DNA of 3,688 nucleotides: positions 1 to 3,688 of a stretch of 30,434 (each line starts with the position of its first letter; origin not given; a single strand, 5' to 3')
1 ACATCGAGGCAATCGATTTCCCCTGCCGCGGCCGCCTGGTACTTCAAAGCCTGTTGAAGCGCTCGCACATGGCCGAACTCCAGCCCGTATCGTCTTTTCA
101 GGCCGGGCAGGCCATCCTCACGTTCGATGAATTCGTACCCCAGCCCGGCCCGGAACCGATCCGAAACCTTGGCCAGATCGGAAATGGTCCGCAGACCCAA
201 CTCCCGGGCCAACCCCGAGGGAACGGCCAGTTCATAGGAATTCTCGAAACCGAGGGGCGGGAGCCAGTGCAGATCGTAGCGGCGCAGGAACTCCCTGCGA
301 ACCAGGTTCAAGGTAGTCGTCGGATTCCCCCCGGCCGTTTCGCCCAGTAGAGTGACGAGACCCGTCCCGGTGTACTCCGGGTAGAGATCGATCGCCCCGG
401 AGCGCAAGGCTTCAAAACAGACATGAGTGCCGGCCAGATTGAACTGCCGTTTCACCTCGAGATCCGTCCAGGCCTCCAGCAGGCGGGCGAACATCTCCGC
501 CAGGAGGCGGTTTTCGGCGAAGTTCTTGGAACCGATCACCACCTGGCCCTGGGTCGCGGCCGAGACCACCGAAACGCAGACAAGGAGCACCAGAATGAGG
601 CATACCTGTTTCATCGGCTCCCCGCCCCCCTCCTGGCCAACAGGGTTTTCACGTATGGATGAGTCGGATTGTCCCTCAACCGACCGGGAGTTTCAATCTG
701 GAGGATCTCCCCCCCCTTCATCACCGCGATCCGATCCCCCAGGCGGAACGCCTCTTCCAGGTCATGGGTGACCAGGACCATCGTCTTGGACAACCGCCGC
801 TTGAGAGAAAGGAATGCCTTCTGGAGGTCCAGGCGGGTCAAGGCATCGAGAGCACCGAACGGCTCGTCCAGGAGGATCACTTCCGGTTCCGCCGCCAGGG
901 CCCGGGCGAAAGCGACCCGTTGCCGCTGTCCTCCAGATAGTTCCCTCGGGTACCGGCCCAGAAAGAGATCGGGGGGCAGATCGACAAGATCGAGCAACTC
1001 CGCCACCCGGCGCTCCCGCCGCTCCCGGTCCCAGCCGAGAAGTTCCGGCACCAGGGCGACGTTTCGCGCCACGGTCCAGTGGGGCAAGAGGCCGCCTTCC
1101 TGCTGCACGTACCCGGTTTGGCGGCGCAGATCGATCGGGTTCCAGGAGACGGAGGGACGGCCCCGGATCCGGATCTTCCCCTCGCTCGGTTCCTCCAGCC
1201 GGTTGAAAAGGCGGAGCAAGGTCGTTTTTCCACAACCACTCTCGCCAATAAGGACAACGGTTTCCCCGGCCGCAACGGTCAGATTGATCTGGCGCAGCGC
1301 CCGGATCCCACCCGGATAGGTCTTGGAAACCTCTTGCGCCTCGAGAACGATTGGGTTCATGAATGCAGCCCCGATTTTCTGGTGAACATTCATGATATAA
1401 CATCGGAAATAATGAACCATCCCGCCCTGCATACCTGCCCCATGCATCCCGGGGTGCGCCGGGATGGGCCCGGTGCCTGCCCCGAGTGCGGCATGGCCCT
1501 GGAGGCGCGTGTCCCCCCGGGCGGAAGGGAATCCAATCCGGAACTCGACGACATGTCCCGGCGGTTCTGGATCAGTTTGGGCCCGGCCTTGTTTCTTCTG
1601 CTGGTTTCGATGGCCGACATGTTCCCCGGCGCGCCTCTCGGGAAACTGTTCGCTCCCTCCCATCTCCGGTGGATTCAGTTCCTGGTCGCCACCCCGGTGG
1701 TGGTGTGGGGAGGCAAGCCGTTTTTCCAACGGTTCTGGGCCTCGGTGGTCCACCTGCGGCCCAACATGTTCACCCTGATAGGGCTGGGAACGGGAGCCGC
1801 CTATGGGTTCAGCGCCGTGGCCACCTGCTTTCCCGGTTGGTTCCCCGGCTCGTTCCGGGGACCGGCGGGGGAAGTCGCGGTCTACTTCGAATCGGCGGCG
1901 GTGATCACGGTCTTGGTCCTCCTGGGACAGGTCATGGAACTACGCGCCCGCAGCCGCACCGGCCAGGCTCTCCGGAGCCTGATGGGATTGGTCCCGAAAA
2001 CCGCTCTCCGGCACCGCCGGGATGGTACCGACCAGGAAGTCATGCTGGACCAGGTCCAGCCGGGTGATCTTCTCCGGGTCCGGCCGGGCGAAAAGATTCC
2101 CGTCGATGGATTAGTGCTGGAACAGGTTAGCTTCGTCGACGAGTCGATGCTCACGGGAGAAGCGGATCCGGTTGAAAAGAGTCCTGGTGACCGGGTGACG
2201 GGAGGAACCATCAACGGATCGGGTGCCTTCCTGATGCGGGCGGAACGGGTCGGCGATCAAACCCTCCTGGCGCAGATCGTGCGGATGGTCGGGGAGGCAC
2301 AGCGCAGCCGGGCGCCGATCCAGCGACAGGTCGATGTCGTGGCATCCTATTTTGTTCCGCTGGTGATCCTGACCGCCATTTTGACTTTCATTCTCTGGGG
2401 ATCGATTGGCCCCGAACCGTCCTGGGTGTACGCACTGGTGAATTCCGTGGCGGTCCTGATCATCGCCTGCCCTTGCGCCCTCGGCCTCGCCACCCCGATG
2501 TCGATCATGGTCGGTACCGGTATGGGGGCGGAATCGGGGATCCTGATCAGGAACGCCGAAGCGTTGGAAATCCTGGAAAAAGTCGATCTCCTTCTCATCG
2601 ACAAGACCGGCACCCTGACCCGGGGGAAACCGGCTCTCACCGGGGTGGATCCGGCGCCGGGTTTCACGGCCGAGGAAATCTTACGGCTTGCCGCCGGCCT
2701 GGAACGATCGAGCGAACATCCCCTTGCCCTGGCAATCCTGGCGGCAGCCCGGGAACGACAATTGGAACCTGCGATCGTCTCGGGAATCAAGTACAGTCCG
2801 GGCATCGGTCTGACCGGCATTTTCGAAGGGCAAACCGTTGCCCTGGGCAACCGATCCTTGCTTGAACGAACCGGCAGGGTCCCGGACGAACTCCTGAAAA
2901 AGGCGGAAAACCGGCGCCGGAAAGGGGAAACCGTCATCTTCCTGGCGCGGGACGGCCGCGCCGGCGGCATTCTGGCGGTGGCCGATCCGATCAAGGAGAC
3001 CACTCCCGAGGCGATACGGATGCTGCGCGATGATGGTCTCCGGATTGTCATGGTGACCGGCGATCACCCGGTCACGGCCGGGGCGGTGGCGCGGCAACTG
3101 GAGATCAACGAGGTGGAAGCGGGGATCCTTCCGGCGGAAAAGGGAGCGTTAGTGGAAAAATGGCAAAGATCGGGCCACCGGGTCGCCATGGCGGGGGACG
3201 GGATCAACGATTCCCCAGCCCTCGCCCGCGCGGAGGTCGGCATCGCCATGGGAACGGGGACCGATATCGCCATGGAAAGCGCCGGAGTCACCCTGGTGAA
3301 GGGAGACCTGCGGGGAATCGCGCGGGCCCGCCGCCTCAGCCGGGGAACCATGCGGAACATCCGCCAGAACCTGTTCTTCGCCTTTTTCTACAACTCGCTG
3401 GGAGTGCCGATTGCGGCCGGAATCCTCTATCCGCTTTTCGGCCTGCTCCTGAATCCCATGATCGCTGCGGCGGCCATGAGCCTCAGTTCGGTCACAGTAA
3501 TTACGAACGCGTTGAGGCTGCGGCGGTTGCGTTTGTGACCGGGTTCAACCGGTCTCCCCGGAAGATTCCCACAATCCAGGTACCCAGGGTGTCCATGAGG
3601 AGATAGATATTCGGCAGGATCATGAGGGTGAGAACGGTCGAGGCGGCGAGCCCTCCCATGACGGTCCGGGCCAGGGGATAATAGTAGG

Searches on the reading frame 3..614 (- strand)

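Call 58: search_protein_families(library=pfam, proteins=[window:3-614:-], max_evalue=0.001)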
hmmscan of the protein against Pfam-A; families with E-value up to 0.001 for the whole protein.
window:3-614:- (204 aa): 1 family
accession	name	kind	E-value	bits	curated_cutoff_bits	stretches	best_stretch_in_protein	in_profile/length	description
PF04069.17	OpuAC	-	2.8e-34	119.3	21.2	1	24-201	2-172/257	Substrate binding domain of ABC-type glycine betaine transport system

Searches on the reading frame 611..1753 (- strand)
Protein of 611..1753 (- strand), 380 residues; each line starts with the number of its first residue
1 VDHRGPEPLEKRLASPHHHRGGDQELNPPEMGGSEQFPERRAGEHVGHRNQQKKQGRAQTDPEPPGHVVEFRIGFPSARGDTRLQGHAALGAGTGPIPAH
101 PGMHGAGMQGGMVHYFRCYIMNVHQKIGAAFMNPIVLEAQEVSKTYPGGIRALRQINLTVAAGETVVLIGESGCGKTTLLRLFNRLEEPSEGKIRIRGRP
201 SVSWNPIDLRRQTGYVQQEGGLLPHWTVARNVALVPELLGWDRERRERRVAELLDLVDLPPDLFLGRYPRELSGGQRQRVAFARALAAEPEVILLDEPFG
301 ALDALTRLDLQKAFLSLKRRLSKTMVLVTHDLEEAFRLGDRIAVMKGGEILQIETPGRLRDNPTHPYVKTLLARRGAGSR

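Call 58: search_protein_families(library=pfam, proteins=[window:611-1753:-], max_evalue=0.001)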
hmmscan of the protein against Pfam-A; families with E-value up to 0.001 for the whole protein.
window:611-1753:- (380 aa): 4 families
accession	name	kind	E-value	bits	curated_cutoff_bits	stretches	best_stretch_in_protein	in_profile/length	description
PF00005.33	ABC_tran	-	9.8e-36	123.8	25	1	153-299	1-136/137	ABC transporter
PF13304.12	AAA_21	-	8.4e-06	26.5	27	0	166-208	2-50/304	AAA domain, putative AbiEii toxin, Type IV TA system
PF13191.12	AAA_16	-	1.8e-05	25.7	32.6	1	152-296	11-139/167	AAA ATPase domain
PF13401.12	AAA_22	-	0.00066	20.4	27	0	166-191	8-34/130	AAA domain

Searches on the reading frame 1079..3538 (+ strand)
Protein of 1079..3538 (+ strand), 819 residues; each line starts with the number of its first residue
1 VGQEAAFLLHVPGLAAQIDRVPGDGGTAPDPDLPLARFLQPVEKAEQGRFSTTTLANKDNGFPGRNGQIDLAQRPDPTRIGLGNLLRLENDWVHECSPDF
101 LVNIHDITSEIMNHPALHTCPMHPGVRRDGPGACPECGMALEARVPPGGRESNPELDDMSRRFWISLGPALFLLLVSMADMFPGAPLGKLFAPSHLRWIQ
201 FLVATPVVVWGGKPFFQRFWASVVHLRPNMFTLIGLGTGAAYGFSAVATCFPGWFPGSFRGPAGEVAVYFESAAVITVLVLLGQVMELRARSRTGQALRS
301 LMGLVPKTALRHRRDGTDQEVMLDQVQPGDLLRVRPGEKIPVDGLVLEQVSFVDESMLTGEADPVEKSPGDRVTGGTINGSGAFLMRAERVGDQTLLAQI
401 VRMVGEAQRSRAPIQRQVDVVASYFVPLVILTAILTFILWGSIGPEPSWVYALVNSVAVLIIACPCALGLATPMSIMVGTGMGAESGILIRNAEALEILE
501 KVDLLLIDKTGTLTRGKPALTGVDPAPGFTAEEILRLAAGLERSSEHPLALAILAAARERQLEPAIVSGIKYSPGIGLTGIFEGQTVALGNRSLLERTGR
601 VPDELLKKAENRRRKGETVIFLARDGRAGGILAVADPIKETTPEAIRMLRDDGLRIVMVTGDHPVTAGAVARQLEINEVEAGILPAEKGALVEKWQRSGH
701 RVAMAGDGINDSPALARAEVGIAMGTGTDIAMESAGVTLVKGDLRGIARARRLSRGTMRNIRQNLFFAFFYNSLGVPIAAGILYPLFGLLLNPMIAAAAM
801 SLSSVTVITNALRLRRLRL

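Call 58: search_protein_families(library=pfam, proteins=[window:1079-3538:+], max_evalue=0.001)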
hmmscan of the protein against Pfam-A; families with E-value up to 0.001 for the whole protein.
window:1079-3538:+ (819 aa): 4 families
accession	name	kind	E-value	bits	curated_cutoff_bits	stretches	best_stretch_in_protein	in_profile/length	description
PF00122.25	E1-E2_ATPase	-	1.6e-57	194.4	28.1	1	304-484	2-179/181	E1-E2 ATPase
PF00702.32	Hydrolase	-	3.3e-28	99.8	26.4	1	502-718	1-190/191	haloacid dehalogenase-like hydrolase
PF19335.5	HMBD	-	7.4e-11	42.2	23.6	1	119-143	3-27/28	Heavy metal binding domain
PF08282.18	Hydrolase_3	-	2.9e-08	34.2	20.9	1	691-749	195-253/255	haloacid dehalogenase-like hydrolase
